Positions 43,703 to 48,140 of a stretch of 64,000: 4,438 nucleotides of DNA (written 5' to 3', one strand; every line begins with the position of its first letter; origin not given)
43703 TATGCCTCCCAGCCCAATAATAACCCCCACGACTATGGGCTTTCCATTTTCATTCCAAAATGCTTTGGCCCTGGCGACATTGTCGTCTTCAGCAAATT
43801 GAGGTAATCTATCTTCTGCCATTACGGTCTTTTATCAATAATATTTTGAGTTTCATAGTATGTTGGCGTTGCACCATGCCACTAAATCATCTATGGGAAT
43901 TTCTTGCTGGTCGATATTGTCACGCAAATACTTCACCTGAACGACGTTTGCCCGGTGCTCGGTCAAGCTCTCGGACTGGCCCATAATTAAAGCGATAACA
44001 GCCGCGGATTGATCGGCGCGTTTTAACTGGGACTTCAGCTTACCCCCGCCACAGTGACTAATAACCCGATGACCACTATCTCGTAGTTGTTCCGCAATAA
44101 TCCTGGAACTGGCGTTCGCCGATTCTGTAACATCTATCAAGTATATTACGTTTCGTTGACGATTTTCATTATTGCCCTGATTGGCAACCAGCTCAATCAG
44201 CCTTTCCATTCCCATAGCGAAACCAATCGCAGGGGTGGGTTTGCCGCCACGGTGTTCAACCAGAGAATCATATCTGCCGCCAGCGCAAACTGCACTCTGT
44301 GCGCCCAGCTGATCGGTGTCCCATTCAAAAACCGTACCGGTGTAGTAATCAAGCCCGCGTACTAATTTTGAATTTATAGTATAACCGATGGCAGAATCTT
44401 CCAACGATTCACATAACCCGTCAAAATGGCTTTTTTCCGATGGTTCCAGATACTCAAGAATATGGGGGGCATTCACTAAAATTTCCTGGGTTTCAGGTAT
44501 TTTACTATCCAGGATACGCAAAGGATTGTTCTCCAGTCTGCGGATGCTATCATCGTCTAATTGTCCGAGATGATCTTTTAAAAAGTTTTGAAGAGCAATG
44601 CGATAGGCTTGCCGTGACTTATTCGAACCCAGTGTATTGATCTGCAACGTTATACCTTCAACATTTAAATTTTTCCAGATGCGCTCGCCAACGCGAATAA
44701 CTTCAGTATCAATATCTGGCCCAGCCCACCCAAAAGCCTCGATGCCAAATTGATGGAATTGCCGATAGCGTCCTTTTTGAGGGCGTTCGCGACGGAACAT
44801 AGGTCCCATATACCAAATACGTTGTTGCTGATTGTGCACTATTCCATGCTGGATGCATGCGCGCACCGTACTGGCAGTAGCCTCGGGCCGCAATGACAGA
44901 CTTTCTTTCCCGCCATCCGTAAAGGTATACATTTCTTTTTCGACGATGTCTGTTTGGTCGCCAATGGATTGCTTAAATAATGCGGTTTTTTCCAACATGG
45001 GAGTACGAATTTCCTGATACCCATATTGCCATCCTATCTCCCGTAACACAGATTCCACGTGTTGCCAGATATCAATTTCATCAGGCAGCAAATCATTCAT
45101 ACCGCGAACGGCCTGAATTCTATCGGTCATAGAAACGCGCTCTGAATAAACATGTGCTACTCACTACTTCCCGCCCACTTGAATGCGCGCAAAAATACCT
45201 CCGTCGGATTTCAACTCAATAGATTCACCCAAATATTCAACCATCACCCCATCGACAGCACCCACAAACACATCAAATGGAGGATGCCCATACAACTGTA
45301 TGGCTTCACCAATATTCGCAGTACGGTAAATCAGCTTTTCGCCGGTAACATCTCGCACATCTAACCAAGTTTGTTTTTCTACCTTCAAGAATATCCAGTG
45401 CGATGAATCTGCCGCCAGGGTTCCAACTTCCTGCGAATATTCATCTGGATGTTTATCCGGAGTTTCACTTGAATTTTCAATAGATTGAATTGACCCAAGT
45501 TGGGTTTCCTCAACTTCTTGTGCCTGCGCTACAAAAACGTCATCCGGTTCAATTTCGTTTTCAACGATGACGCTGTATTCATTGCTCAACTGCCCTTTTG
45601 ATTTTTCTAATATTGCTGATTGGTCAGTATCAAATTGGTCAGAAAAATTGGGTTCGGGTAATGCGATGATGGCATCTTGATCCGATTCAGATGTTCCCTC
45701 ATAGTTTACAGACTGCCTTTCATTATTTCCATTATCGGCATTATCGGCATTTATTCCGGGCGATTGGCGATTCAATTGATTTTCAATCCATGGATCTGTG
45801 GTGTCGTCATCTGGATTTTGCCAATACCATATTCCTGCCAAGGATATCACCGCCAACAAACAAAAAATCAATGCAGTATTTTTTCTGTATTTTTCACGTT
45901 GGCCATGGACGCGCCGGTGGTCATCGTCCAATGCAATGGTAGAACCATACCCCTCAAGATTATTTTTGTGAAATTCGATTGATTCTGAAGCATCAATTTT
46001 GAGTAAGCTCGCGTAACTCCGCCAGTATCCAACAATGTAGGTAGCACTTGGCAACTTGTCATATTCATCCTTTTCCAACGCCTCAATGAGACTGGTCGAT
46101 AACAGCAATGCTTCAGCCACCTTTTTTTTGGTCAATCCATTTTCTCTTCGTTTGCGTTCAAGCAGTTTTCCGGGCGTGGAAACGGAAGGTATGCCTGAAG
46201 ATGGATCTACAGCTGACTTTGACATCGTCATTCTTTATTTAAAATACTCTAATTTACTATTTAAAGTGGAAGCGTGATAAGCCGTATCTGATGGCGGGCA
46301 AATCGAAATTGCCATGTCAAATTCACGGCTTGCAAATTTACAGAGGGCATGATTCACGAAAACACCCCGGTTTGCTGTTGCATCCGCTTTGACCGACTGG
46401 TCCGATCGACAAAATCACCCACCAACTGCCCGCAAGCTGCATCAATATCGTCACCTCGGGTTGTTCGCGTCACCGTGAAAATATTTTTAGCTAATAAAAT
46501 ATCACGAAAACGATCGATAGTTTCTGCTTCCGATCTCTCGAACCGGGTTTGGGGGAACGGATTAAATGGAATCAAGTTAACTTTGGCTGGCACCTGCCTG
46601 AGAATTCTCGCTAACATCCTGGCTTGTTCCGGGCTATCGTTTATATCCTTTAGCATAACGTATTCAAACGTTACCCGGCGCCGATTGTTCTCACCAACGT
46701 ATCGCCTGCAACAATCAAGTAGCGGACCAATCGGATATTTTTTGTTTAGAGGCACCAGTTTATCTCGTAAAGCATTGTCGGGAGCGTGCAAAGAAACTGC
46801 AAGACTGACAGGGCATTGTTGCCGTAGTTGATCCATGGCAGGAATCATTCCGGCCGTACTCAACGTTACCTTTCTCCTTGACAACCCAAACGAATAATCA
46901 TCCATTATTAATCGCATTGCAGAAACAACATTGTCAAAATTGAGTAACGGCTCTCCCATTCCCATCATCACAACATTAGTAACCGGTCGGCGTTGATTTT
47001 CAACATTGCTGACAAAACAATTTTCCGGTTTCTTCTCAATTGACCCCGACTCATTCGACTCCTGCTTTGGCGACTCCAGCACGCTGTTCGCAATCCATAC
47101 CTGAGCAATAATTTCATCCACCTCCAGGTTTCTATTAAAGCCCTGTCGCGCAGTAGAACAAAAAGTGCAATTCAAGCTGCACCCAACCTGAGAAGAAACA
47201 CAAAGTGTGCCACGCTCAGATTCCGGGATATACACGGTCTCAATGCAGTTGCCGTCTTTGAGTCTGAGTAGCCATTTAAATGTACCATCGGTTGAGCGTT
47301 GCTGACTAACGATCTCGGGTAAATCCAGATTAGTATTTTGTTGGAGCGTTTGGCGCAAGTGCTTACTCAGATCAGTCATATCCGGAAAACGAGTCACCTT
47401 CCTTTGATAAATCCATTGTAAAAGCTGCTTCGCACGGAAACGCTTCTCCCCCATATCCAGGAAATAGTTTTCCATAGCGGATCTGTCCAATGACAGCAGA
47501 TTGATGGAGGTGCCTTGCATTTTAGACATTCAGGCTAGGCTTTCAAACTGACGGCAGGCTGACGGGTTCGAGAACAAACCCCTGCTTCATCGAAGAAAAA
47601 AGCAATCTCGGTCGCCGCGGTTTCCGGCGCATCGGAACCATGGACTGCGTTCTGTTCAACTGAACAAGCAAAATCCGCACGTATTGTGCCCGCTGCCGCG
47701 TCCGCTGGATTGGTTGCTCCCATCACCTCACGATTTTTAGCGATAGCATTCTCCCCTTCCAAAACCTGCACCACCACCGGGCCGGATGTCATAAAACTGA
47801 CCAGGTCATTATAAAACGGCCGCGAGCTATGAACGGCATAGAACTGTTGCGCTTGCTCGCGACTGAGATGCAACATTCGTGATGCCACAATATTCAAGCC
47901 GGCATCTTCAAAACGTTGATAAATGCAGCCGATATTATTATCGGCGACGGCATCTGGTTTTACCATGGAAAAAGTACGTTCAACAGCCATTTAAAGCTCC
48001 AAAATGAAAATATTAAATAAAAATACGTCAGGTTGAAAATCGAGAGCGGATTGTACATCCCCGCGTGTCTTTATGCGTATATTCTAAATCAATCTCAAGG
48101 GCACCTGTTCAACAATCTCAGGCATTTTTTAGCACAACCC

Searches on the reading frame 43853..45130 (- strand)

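Call 61: search_protein_families(library=pfam, proteins=[window:43853-45130:-], max_evalue=0.00001)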
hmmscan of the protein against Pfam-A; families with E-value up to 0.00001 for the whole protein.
window:43853-45130:- (425 aa): 3 families
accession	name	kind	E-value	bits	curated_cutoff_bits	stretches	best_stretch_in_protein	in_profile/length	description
PF13393.11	tRNA-synt_His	-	2.1e-45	155.7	25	1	10-311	1-308/308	Histidyl-tRNA synthetase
PF00587.30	tRNA-synt_2b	-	8.7e-18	65.4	29.3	1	68-316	1-176/179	tRNA synthetase class II core domain (G, H, P, S and T)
PF03129.25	HGTP_anticodon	-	1.2e-06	29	21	1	334-421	7-92/94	Anticodon binding domain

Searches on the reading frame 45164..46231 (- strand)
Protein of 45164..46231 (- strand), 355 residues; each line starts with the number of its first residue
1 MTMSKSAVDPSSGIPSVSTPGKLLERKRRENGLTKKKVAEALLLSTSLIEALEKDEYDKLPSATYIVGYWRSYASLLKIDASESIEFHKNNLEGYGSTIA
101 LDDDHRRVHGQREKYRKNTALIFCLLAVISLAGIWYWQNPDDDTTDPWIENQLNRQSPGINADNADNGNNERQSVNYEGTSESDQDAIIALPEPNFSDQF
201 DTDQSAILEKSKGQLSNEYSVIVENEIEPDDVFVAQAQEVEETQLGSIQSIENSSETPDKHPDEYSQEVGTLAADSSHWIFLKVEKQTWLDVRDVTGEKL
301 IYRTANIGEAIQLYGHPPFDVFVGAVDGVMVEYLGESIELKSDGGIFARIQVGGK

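Call 61: search_protein_families(library=pfam, proteins=[window:45164-46231:-], max_evalue=0.00001)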
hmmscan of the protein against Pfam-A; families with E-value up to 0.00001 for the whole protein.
window:45164-46231:- (355 aa): 3 families
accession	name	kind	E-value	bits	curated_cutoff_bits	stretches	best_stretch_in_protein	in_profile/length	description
PF13413.12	HTH_25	-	1.2e-17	64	24.6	1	24-83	2-61/62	Helix-turn-helix domain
PF13464.11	RodZ_C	-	2.5e-12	47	23.9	1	282-350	2-71/72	RodZ C-terminal domain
PF12844.13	HTH_19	-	8.7e-06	26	30.2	0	21-82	1-56/64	Helix-turn-helix domain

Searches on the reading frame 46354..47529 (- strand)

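Call 61: search_protein_families(library=pfam, proteins=[window:46354-47529:-], max_evalue=0.00001)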
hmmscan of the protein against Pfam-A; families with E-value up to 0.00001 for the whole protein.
window:46354-47529:- (391 aa): 2 families
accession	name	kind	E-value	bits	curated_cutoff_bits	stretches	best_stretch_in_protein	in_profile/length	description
PF21016.3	RlmN_N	-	6.8e-24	83.8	24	1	9-66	1-58/60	Ribosomal RNA large subunit methyltransferase N-terminal domain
PF04055.27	Radical_SAM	-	7.6e-16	59.2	29.5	1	179-301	42-160/166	Radical SAM superfamily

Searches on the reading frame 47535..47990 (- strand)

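Call 61: search_protein_families(library=pfam, proteins=[window:47535-47990:-], max_evalue=0.00001)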
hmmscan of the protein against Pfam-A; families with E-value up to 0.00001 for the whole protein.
window:47535-47990:- (151 aa): 1 family
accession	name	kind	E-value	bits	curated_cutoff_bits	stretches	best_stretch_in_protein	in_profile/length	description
PF00334.24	NDK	-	1.4e-57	193.8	27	1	4-136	1-133/135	Nucleoside diphosphate kinase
